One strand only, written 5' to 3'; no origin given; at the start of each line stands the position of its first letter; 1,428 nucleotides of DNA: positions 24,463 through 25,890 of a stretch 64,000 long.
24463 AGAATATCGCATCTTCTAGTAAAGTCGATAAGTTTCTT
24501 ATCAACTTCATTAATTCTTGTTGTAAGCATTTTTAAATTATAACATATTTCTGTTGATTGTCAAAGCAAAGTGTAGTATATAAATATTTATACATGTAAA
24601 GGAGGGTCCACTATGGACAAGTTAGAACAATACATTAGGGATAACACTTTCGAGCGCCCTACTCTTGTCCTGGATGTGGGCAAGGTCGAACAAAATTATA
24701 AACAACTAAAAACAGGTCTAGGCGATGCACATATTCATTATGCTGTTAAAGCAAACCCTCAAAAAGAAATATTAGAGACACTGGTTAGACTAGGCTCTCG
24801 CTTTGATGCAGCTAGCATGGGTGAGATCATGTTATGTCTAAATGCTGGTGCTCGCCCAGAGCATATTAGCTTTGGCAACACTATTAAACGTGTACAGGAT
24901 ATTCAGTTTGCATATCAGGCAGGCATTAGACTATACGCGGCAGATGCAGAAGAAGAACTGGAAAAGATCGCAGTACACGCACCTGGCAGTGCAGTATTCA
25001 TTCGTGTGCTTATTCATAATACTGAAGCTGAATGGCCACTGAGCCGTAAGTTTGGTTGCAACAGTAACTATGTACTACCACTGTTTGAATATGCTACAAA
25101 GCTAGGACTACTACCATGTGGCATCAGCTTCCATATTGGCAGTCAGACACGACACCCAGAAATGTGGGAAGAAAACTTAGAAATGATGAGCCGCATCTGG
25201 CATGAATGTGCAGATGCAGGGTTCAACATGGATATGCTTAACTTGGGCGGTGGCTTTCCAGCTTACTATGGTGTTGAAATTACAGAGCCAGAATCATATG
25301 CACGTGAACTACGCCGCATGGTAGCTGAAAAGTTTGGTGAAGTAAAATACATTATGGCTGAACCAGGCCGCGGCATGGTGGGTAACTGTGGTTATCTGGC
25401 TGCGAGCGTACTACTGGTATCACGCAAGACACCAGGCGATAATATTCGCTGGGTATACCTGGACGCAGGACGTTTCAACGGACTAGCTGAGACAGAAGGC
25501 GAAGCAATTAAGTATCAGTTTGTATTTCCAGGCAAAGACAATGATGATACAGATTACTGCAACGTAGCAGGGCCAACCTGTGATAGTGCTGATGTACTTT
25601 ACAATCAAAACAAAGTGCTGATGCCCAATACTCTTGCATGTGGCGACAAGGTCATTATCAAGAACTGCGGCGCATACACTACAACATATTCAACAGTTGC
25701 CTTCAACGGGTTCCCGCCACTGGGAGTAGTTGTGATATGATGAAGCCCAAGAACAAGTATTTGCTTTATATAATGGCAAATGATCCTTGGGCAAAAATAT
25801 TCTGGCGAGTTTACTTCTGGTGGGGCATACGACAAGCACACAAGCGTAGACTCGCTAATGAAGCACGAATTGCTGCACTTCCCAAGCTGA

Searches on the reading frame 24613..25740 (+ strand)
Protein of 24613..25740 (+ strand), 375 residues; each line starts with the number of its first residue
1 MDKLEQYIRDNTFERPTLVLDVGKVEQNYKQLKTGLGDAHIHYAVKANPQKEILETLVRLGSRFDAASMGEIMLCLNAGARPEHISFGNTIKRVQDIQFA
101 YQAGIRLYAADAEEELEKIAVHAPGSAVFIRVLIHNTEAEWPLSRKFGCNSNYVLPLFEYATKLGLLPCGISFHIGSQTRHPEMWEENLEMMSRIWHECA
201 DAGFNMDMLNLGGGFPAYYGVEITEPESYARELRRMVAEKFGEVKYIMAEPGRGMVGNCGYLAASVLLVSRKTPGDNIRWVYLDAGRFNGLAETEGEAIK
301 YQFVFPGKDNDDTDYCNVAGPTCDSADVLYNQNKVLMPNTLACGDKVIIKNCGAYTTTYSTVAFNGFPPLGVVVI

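Call 12: search_protein_families(library=pfam, proteins=[window:24613-25740:+])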
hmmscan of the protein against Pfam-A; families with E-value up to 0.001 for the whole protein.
window:24613-25740:+ (375 aa): 2 families
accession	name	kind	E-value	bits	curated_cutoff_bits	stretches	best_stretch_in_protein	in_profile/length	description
PF02784.22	Orn_Arg_deC_N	-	1.1e-49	169.4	23.4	1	23-256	2-246/247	Pyridoxal-dependent decarboxylase, pyridoxal binding domain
PF00278.28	Orn_DAP_Arg_deC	-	1e-13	51.8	23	1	153-353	5-95/95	Pyridoxal-dependent decarboxylase, C-terminal sheet domain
